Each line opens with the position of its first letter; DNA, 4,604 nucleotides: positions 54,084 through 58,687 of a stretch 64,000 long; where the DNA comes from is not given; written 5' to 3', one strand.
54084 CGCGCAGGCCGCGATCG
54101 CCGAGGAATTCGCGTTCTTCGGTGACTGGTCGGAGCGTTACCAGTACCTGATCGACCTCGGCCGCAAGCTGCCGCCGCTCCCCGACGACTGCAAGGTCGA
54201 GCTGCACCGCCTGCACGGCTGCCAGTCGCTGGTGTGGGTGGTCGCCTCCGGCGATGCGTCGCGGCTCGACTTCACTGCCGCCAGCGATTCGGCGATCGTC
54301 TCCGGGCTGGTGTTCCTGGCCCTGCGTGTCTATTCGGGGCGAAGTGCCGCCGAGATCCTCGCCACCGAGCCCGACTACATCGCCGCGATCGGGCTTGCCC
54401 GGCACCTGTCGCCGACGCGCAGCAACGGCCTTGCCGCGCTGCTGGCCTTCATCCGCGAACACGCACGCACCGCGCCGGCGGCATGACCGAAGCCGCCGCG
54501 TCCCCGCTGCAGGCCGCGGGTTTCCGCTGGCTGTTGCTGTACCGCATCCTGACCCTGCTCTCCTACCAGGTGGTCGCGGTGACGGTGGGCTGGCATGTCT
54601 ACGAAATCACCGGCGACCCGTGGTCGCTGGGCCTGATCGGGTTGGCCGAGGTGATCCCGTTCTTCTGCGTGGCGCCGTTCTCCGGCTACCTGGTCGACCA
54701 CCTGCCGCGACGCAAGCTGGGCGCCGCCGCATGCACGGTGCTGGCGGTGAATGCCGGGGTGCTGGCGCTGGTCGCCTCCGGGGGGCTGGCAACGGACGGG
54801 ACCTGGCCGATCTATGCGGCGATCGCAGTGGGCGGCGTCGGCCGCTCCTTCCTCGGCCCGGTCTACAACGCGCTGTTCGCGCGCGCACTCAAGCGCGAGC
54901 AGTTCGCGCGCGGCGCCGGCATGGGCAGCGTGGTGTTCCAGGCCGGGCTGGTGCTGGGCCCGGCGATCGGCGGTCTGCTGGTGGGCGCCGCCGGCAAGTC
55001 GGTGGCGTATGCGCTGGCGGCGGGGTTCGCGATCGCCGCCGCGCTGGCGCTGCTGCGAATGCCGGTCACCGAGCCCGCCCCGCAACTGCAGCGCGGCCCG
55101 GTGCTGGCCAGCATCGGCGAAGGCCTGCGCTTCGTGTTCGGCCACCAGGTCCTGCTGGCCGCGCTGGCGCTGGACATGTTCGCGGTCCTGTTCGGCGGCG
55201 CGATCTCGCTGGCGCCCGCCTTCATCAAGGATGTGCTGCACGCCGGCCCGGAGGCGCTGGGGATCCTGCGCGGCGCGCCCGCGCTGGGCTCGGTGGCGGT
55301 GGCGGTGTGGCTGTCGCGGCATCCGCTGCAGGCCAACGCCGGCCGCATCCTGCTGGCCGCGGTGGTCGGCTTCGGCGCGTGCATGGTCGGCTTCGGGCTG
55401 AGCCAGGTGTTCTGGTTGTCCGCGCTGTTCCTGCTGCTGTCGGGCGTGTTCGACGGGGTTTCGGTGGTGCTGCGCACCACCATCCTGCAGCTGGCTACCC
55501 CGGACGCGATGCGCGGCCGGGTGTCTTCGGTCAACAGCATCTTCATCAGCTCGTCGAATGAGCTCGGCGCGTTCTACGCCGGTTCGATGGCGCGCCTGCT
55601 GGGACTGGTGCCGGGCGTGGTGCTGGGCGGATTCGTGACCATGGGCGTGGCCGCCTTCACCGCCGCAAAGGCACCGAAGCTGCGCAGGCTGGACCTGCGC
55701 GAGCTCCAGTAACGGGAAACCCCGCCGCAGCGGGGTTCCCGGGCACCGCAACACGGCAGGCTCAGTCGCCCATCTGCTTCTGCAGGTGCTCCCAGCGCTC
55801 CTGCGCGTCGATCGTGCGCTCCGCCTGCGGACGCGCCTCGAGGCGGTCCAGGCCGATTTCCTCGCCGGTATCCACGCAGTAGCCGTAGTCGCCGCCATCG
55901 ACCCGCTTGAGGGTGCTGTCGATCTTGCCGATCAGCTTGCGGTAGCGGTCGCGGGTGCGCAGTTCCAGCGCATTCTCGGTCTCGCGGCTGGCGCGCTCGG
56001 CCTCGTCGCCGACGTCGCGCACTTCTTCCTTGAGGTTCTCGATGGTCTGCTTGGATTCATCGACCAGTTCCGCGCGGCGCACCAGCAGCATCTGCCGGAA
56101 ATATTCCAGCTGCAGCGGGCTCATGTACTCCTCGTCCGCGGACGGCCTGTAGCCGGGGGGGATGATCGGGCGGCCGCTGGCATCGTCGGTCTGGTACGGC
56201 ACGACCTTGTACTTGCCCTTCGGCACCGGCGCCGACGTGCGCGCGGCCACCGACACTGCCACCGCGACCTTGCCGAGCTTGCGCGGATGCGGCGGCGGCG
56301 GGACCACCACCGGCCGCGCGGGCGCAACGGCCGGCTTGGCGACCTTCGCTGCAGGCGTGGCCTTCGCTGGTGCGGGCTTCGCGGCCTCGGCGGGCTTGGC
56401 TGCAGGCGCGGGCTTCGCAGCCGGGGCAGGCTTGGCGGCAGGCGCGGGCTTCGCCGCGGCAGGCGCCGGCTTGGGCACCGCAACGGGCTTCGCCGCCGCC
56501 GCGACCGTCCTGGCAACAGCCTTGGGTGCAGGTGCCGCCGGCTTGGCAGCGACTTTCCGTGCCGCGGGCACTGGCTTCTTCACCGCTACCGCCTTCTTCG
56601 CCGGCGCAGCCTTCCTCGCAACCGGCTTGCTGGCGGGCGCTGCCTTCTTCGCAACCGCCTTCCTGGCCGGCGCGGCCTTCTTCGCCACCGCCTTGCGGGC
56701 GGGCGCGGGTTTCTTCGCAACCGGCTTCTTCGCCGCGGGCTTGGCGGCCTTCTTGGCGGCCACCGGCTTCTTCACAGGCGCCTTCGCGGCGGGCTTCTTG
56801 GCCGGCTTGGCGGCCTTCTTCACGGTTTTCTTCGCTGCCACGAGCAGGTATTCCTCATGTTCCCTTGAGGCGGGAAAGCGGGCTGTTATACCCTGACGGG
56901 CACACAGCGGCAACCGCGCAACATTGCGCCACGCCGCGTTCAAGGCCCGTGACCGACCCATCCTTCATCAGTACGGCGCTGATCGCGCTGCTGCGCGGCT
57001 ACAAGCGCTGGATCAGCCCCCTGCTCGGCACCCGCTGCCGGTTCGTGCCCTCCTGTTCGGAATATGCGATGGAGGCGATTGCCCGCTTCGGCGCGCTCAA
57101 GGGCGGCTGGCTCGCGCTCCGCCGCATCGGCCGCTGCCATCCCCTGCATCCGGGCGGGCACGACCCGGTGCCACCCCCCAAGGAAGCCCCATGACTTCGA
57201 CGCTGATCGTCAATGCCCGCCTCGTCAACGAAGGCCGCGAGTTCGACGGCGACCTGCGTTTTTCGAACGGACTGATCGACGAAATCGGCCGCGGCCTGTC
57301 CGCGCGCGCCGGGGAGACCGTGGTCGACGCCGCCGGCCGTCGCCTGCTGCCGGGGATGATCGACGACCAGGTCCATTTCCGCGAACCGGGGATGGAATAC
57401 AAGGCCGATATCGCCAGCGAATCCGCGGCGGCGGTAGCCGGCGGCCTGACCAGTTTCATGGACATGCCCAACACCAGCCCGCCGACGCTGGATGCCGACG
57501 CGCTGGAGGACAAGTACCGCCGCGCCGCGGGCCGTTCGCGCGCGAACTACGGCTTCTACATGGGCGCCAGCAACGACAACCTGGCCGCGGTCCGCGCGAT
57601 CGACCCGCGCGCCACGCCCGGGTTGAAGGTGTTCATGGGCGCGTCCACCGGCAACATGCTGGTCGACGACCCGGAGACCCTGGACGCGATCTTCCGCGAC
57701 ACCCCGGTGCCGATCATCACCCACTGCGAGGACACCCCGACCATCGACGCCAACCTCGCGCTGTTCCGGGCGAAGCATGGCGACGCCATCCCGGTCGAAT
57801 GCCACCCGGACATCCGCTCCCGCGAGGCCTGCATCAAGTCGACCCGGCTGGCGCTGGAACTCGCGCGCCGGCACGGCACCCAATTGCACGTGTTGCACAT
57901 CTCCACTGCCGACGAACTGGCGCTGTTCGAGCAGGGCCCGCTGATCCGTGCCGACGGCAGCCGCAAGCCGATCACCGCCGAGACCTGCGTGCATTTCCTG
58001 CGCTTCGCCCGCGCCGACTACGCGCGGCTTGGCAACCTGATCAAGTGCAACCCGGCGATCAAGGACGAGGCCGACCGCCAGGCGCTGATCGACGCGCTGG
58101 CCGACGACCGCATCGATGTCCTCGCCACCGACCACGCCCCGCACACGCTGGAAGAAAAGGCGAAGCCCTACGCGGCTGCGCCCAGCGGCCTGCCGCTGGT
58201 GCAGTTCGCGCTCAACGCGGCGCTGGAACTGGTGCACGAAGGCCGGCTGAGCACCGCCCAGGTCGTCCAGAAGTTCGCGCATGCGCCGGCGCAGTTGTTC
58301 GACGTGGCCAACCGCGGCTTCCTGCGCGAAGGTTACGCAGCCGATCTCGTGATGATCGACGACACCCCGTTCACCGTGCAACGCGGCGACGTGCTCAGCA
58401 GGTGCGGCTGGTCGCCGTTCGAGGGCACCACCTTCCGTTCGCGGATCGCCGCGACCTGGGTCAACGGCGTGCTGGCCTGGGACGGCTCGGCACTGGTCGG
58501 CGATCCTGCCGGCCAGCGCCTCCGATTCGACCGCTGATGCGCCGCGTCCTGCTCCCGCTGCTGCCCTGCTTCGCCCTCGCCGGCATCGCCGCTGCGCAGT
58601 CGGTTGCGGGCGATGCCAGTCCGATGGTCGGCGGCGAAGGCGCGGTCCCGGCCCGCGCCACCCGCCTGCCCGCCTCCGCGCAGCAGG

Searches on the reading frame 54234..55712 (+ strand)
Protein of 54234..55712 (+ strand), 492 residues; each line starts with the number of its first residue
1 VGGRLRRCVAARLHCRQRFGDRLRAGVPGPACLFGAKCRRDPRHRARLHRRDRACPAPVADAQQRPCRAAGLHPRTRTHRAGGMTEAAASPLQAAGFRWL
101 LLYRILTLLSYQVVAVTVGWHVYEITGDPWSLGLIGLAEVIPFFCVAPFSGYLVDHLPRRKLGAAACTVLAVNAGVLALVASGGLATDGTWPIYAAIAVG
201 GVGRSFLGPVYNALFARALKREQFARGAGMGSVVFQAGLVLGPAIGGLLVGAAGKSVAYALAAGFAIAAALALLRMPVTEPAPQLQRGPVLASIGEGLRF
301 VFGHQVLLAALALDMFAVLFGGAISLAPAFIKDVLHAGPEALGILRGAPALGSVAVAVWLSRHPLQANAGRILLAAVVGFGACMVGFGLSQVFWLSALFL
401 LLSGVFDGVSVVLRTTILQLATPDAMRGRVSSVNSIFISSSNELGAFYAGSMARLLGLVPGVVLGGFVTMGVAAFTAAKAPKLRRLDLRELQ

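Call 95: search_protein_families(library=pfam, proteins=[window:54234-55712:+], max_evalue=0.00001)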
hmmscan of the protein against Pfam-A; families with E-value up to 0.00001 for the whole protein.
window:54234-55712:+ (492 aa): 2 families
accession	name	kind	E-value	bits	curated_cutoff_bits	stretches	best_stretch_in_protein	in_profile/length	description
PF05977.19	MFS_3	-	6.9e-30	104.4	27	1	88-482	3-397/524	Transmembrane secretion effector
PF07690.21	MFS_1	-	4.8e-29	101.8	33.4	1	101-442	2-343/347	Major Facilitator Superfamily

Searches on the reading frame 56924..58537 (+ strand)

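Call 95: search_protein_families(library=pfam, proteins=[window:56924-58537:+], max_evalue=0.00001)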
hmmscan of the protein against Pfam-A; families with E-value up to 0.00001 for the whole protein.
window:56924-58537:+ (537 aa): 2 families
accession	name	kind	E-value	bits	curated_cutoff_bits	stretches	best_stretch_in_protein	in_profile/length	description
PF01979.26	Amidohydro_1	-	7.1e-17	62.1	25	1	141-516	2-343/345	Amidohydrolase family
PF07969.17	Amidohydro_3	-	1.7e-10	41.4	29.7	1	439-516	404-469/472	Amidohydrolase family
